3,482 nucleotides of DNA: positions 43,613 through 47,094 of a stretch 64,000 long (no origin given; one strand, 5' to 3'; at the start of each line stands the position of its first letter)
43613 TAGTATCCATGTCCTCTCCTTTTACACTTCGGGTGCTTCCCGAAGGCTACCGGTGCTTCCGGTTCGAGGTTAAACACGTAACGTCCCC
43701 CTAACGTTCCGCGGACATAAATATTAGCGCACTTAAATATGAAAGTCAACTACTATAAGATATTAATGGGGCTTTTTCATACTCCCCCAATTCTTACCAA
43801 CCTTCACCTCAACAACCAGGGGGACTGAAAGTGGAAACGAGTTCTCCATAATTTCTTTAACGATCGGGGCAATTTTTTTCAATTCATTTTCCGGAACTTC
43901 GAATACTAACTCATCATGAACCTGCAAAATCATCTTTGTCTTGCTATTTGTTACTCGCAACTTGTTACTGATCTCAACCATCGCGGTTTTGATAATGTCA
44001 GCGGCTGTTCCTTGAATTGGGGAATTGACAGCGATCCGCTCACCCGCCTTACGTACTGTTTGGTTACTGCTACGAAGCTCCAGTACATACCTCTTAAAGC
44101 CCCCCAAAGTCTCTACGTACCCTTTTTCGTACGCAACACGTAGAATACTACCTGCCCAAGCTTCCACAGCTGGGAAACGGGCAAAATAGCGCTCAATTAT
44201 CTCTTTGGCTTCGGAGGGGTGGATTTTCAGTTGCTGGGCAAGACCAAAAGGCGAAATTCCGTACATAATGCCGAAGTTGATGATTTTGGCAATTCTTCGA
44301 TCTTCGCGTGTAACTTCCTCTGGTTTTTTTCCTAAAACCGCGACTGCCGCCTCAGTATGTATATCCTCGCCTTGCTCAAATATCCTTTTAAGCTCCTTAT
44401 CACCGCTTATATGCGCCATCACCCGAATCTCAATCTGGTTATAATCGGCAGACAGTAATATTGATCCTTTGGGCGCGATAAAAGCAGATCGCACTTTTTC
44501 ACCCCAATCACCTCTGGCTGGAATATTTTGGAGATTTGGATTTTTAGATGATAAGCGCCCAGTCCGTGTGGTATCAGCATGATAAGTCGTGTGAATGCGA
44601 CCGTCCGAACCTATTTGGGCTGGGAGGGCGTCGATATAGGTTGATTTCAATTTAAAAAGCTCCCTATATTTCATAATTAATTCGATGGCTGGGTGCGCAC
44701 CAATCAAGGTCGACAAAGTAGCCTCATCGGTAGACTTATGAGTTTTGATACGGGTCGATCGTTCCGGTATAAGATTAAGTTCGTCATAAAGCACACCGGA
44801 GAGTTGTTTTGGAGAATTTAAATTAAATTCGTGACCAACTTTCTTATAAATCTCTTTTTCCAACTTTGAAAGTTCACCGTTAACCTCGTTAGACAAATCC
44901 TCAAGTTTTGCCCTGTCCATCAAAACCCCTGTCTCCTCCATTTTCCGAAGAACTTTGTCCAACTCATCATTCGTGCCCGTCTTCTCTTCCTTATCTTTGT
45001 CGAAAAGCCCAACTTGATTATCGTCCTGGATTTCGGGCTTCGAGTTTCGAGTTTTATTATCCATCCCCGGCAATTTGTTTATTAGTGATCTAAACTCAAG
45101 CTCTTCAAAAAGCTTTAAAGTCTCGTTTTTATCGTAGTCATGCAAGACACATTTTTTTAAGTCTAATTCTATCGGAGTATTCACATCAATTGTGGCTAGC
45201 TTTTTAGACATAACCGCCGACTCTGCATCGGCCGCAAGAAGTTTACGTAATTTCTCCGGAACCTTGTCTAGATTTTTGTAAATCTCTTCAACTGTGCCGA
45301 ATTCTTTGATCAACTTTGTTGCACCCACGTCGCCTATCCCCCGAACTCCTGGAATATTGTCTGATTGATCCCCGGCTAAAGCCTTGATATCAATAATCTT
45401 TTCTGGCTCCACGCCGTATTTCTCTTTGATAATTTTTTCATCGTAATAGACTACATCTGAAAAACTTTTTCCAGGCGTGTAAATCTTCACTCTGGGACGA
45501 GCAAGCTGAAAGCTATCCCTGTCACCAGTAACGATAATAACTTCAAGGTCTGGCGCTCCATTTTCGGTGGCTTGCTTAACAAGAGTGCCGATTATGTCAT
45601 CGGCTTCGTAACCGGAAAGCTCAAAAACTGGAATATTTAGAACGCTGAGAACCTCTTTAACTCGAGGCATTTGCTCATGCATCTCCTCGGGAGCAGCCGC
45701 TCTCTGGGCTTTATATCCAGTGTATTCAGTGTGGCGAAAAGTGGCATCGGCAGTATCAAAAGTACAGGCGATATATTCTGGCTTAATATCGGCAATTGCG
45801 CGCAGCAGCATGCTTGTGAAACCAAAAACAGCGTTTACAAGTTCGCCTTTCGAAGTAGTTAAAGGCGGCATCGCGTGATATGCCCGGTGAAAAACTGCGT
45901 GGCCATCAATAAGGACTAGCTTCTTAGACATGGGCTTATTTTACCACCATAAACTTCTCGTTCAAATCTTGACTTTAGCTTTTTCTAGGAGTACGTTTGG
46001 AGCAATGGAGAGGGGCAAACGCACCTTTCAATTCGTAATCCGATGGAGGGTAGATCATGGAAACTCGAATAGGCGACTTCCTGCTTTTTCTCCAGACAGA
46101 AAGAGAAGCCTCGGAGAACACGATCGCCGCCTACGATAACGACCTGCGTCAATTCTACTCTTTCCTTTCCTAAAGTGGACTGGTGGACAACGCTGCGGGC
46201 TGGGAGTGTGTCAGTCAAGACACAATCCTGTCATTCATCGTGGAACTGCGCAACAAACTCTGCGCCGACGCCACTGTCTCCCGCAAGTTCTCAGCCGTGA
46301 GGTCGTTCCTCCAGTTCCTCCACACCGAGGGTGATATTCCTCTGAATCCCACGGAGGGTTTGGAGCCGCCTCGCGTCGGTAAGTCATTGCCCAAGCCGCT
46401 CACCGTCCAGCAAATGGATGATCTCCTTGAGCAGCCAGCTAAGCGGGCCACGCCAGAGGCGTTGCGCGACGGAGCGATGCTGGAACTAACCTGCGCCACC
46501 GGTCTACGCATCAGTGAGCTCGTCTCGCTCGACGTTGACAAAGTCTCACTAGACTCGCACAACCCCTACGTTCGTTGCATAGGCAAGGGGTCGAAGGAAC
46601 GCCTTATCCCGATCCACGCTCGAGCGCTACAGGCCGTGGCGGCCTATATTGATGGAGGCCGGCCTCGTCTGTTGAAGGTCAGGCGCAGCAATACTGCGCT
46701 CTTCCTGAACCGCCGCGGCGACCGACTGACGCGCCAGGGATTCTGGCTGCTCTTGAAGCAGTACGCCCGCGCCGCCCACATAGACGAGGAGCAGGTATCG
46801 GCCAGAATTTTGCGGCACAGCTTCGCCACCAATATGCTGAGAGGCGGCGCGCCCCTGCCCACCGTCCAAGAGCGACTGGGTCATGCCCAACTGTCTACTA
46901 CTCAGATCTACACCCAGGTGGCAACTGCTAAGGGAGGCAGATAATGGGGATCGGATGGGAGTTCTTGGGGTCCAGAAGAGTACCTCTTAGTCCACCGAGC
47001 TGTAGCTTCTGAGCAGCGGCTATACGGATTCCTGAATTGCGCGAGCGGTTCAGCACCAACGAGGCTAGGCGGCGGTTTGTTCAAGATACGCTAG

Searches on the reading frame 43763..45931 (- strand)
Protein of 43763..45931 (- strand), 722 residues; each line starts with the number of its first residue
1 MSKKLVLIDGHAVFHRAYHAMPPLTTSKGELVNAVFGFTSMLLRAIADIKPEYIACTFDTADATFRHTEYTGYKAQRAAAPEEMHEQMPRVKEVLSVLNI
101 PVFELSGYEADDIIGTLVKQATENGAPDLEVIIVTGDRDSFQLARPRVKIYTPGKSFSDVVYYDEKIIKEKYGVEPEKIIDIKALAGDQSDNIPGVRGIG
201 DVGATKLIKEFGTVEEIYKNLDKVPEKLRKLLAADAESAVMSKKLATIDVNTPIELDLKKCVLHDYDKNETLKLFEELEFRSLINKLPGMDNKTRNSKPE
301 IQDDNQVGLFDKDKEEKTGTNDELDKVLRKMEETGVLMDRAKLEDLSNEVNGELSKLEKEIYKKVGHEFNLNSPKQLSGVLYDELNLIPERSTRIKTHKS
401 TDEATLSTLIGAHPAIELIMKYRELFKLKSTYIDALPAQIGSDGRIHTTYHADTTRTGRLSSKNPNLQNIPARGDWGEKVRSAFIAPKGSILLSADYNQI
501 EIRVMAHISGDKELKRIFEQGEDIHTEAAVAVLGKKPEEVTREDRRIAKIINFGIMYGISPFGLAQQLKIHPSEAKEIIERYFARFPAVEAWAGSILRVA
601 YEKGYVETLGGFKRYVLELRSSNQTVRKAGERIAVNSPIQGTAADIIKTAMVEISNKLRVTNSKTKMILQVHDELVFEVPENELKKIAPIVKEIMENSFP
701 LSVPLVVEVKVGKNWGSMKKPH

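Call 26: search_protein_families(library=pfam, proteins=[window:43763-45931:-], max_evalue=0.001)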
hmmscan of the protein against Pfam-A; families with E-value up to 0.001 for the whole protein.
window:43763-45931:- (722 aa): 3 families
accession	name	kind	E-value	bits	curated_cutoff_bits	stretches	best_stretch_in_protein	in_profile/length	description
PF00476.26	DNA_pol_A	-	3.5e-149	497.3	34.3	1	341-716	2-380/381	DNA polymerase family A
PF02739.22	5_3_exonuc_N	-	4.4e-56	189.6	34.3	1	4-173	1-164/164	5'-3' exonuclease, N-terminal resolvase-like domain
PF01367.25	5_3_exonuc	-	2.4e-31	108.5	40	1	174-268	1-96/97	5'-3' exonuclease, C-terminal SAM fold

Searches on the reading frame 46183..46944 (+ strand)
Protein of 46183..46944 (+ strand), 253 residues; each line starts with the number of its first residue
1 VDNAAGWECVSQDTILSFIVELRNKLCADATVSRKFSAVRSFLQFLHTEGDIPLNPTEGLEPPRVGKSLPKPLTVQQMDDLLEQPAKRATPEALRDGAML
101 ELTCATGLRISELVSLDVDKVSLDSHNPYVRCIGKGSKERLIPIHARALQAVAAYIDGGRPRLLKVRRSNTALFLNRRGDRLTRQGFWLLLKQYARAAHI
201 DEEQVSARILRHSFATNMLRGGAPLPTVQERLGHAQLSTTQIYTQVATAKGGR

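Call 27: search_protein_families(library=pfam, proteins=[window:46183-46944:+], max_evalue=0.001)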
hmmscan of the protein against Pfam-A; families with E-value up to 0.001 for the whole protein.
window:46183-46944:+ (253 aa): 2 families
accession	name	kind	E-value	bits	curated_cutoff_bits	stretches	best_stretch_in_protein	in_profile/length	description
PF00589.27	Phage_integrase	-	5.1e-40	137.5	27.1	1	73-248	3-170/172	Phage integrase family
PF02899.23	Phage_int_SAM_1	-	4.3e-06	27.3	22.3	1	6-50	39-83/83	Phage integrase, N-terminal SAM-like domain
